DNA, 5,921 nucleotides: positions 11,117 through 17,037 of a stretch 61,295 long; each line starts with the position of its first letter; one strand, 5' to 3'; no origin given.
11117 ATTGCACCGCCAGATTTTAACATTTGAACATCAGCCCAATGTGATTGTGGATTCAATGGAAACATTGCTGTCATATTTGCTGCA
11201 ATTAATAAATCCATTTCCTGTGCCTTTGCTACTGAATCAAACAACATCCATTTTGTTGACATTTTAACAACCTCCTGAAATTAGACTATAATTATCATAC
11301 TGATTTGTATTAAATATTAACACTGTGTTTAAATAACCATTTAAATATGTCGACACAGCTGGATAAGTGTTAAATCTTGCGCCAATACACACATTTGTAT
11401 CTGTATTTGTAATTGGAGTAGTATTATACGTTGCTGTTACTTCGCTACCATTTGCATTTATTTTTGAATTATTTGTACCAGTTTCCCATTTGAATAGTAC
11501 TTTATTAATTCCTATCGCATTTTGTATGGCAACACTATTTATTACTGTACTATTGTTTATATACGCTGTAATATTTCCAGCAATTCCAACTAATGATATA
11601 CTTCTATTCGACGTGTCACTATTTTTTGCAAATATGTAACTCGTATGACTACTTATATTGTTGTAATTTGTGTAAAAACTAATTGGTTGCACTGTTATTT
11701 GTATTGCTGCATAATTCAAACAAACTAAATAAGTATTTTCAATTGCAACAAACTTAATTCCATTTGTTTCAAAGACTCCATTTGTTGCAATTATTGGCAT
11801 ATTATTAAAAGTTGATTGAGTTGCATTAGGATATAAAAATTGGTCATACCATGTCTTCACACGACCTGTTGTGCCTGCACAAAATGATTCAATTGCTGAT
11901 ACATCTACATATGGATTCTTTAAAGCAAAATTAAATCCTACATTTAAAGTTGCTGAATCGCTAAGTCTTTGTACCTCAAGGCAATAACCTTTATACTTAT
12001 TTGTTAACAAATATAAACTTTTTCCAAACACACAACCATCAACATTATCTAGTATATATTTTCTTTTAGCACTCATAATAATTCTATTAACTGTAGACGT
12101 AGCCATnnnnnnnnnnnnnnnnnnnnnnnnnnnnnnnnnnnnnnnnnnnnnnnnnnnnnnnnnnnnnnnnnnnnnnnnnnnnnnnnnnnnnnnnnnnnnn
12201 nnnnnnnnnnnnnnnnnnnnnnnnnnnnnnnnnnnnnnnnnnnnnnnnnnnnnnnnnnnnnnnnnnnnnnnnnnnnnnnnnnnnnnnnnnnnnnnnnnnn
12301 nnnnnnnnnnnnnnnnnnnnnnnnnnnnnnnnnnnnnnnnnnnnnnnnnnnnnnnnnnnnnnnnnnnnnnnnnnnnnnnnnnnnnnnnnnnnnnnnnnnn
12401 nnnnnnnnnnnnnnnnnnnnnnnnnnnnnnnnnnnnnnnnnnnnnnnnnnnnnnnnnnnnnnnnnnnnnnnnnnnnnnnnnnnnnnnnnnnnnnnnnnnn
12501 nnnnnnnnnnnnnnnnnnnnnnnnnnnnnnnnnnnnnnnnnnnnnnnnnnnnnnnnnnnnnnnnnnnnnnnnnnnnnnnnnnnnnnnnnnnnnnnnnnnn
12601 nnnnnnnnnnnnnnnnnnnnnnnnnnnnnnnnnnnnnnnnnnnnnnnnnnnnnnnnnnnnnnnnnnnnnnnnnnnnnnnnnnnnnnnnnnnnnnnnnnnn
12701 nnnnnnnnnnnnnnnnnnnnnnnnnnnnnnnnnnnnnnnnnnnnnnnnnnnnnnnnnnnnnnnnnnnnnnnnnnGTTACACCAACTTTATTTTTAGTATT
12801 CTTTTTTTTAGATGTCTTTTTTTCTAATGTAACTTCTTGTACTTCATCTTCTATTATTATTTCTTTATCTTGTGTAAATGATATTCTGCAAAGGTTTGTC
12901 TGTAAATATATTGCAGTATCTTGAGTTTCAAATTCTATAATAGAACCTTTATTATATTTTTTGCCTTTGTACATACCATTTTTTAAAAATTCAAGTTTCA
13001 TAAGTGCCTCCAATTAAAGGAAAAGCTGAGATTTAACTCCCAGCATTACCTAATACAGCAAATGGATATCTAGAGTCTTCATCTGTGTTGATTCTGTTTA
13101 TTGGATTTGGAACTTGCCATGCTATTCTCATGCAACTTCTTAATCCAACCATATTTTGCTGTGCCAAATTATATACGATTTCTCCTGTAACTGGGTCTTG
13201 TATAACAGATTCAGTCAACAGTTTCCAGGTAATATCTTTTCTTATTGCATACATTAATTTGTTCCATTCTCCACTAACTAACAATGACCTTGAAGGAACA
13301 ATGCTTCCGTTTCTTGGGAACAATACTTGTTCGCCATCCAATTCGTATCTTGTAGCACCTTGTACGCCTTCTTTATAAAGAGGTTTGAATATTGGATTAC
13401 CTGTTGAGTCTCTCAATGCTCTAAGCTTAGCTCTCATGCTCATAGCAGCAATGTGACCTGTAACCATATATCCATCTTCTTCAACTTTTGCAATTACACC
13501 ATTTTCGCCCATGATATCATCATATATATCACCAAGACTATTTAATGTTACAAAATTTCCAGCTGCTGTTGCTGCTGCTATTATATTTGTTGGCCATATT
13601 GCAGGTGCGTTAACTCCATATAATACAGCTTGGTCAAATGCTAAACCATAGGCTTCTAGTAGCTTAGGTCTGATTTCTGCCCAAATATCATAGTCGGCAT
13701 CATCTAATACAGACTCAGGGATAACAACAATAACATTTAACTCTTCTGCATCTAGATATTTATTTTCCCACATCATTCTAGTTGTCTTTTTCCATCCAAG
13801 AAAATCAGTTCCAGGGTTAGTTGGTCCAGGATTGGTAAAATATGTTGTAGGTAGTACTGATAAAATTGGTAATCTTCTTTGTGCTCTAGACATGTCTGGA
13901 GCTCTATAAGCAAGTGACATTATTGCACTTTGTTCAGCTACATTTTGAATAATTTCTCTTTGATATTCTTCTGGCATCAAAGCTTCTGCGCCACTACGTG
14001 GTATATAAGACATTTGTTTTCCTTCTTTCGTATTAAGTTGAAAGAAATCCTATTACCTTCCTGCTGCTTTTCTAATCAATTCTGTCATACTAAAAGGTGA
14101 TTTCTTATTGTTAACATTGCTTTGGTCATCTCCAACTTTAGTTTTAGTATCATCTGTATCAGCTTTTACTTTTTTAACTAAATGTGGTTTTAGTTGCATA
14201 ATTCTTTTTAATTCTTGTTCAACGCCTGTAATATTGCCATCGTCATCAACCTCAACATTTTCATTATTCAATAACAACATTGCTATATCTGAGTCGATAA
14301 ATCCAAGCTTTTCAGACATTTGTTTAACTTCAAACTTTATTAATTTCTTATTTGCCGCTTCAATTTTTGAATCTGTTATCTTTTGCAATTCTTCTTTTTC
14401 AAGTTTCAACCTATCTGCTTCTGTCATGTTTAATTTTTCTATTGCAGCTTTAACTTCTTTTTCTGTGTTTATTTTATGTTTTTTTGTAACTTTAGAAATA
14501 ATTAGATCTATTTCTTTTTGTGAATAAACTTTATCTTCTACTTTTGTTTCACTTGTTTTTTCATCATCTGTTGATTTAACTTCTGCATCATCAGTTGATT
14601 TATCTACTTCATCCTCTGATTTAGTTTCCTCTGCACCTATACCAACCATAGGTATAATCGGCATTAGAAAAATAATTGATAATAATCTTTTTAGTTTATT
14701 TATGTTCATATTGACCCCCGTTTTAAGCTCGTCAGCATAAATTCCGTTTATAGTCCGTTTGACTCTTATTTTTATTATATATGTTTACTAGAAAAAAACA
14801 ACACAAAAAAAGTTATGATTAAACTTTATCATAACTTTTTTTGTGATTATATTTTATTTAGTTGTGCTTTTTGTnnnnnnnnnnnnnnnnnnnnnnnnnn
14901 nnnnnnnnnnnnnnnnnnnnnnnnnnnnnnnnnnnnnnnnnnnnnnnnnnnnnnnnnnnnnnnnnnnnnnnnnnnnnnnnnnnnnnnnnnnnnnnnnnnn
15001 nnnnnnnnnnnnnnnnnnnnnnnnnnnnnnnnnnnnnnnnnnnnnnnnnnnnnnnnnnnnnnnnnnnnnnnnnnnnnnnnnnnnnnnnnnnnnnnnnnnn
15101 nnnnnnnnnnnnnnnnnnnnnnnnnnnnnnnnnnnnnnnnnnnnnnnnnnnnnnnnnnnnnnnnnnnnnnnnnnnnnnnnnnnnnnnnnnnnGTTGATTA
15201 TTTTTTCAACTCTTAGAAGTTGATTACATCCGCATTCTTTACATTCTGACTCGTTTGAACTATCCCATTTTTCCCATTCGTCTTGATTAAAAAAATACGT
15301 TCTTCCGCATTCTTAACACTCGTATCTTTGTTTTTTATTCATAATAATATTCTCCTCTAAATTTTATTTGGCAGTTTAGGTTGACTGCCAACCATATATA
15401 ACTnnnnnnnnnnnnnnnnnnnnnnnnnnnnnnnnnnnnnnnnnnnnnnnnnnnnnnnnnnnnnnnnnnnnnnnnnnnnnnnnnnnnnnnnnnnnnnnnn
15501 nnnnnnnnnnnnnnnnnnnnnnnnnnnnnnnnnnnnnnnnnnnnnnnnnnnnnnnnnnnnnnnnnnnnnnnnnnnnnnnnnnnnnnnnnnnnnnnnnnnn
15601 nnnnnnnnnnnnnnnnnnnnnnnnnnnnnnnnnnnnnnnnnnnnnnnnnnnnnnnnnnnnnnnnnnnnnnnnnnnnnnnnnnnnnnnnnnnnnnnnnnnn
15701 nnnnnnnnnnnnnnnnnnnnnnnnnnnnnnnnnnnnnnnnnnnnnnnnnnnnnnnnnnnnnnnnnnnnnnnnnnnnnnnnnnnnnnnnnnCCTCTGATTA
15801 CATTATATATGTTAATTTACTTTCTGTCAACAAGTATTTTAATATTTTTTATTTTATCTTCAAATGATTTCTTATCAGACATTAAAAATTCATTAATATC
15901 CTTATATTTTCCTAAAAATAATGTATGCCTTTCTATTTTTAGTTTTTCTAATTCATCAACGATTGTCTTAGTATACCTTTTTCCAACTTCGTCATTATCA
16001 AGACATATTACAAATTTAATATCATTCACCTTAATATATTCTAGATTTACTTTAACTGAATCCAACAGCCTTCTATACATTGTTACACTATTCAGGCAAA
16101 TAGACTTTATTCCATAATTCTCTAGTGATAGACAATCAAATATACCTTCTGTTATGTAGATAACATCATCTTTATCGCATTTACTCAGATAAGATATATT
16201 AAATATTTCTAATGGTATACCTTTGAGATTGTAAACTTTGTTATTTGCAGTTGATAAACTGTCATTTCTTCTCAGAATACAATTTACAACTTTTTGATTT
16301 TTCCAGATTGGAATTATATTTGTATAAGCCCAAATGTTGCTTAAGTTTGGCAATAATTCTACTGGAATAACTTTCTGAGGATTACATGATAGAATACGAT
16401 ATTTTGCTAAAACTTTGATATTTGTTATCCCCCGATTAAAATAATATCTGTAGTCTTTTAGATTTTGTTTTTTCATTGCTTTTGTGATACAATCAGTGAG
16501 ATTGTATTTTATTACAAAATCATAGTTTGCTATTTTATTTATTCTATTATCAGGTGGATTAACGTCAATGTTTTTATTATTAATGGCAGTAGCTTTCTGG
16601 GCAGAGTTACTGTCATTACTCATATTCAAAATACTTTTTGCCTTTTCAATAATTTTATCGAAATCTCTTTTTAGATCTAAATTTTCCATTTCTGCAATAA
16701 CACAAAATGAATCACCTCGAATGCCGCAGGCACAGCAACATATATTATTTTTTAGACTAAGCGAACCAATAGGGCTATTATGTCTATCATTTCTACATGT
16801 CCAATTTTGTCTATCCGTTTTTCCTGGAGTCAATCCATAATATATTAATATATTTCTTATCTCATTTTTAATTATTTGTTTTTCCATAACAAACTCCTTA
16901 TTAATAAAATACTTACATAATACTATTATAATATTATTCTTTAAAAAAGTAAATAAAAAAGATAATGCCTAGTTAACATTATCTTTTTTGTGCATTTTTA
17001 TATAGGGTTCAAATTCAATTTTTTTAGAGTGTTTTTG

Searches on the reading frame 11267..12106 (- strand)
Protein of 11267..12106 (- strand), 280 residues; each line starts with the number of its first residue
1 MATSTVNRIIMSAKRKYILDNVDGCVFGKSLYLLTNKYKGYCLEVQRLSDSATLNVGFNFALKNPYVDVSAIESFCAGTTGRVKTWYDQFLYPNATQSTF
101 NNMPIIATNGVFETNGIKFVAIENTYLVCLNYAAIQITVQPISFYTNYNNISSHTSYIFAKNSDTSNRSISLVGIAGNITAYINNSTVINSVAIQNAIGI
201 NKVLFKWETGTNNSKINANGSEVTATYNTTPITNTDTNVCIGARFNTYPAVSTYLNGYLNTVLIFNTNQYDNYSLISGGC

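Call 34: search_protein_families(library=pfam, proteins=[window:11267-12106:-], max_evalue=0.01)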
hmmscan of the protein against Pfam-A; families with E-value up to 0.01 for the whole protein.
window:11267-12106:- (280 aa): 1 family
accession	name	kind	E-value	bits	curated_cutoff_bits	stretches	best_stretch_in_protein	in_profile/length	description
PF09206.18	ArabFuran-catal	-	1.1e-06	28.5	25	1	34-97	22-83/315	Alpha-L-arabinofuranosidase B, catalytic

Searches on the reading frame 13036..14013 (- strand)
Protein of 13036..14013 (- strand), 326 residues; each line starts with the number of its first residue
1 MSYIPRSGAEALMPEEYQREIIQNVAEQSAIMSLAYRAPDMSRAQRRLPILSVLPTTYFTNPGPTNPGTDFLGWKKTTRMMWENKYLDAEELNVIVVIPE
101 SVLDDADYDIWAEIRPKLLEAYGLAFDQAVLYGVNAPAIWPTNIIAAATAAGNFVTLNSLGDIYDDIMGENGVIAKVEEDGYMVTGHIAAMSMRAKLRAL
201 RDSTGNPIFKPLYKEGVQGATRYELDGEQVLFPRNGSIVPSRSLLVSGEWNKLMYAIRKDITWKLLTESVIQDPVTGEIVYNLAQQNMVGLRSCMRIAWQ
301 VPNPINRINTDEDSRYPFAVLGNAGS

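Call 32: search_dna_similar(query=window:13036-14013:-, collection=phages, mode=protein, max_evalue=0.00001, max_rows=20)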
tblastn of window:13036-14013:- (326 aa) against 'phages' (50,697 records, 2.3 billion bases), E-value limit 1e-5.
Records with a match: 630; places in all: 630; records where one place covers at least 80% of the query: 630.
Best place of each record, by identity: <60% 630.
By first word of the organism name: Mycobacterium 349; Microbacterium 192; Staphylococcus 42; Arthrobacter 14; Gordonia 8; Listeria 6; Bacteriophage 4; Faecalibacterium 2; Rhodococcus 2; bajarodcaudo 2; and 9 more.
By host as written in the record: Mycobacterium smegmatis mc2 155 230; Microbacterium foliorum NRRL B-24224 SEA 94; Microbacterium foliorum NRRL B-24224 77; Mycobacterium smegmatis mc#155 54; - 24; Mycobacterium smegmatis mc2155 21; Staphylococcus aureus 19; Arthrobacter globiformis NRRL B-2979 SEA 10; and 52 more.
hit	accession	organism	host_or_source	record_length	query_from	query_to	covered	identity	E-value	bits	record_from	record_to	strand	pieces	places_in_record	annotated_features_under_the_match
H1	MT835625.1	Bacteriophage sp.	human fecal samples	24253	4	325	99%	49.2%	1e-89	298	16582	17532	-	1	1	record has no annotation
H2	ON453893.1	Acutalibacter phage Fontainebleau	Acutalibacter muris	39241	4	324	98%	48.0%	3e-90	300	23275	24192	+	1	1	major head protein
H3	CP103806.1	Clostridioides phage Hain-Saunders-2022a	Clostridioides difficile ST632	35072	4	311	94%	48.1%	7e-76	258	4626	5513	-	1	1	phage major capsid protein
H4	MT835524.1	Bacteriophage sp.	human fecal samples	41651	1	321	98%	43.6%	7e-67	233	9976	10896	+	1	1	record has no annotation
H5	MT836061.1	Bacteriophage sp.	human fecal samples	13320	1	321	98%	43.0%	8e-73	249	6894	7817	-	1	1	record has no annotation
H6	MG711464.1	Faecalibacterium phage FP_Lugh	Faecalibacterium prausnitzii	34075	4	321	98%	42.3%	2e-68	237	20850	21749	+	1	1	major capsid protein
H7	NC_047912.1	Faecalibacterium phage FP_Lugh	Faecalibacterium prausnitzii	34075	4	321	98%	42.3%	2e-68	237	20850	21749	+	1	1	major head protein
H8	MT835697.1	Bacteriophage sp.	human fecal samples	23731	4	321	98%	42.3%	4e-68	236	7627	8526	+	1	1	record has no annotation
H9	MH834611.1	Arthrobacter phage Eileen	Arthrobacter globiformis NRRL B-2979 SEA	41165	6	321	97%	41.1%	2e-54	197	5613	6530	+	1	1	6: major capsid protein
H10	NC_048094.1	Arthrobacter phage Eileen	Arthrobacter globiformis NRRL B-2979 SEA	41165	6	321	97%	41.1%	2e-54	197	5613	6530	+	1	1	6: major capsid protein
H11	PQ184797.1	Arthrobacter phage Karkharias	Arthrobacter globiformis B-2979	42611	6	321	97%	41.1%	2e-54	197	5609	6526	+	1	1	6: major capsid protein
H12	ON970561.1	Arthrobacter phage GlobiWarming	Arthrobacter globiformis NRRL B-2979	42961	6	321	97%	41.1%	2e-54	197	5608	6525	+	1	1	6: major capsid protein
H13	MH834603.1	Arthrobacter phage Bridgette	Arthrobacter globiformis NRRL B-2979 SEA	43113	6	321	97%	41.1%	2e-54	197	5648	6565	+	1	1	6: major capsid protein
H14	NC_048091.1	Arthrobacter phage Bridgette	Arthrobacter globiformis NRRL B-2979 SEA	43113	6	321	97%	41.1%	2e-54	197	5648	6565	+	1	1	6: major capsid protein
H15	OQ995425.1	Arthrobacter phage PeggyLeg03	Arthrobacter globiformis NRRL B-2979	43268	6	321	97%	41.1%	2e-54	197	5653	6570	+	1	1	6: major capsid protein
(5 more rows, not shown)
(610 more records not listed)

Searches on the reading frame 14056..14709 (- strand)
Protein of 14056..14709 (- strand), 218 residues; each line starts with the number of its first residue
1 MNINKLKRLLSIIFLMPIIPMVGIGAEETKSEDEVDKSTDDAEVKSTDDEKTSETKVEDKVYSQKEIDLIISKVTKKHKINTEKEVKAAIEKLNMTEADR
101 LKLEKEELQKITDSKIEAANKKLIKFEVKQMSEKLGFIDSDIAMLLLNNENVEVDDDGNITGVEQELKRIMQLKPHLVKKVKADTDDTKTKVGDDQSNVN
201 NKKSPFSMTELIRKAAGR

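Call 34: search_protein_families(library=pfam, proteins=[window:14056-14709:-], max_evalue=0.01)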
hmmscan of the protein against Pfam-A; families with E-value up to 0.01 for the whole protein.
window:14056-14709:- (218 aa): 1 family
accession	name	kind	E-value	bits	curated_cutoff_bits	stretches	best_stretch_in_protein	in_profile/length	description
PF06810.17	Phage_scaffold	-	9.6e-05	22.9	35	1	71-194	37-165/170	Phage capsid assembly scaffolding protein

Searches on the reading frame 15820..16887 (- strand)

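Call 34: search_protein_families(library=pfam, proteins=[window:15820-16887:-], max_evalue=0.01)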
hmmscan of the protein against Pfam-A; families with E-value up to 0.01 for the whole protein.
window:15820-16887:- (356 aa): 5 families
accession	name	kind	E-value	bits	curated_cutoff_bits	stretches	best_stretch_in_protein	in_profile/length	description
PF13155.12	Toprim_2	-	2.3e-13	50.7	22.1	1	244-335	1-88/88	Toprim-like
PF13362.12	Toprim_3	-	1.6e-08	35.3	27.2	1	243-337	2-91/95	Toprim domain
PF13662.12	Toprim_4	-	3.1e-05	24.5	25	1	242-319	2-82/85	Toprim domain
PF01751.28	Toprim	-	0.0011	19.5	23.1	1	243-315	2-86/96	Toprim domain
PF24732.2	ParE_like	-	0.01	16.3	24.4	0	134-179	10-60/67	ParE-like toxin domain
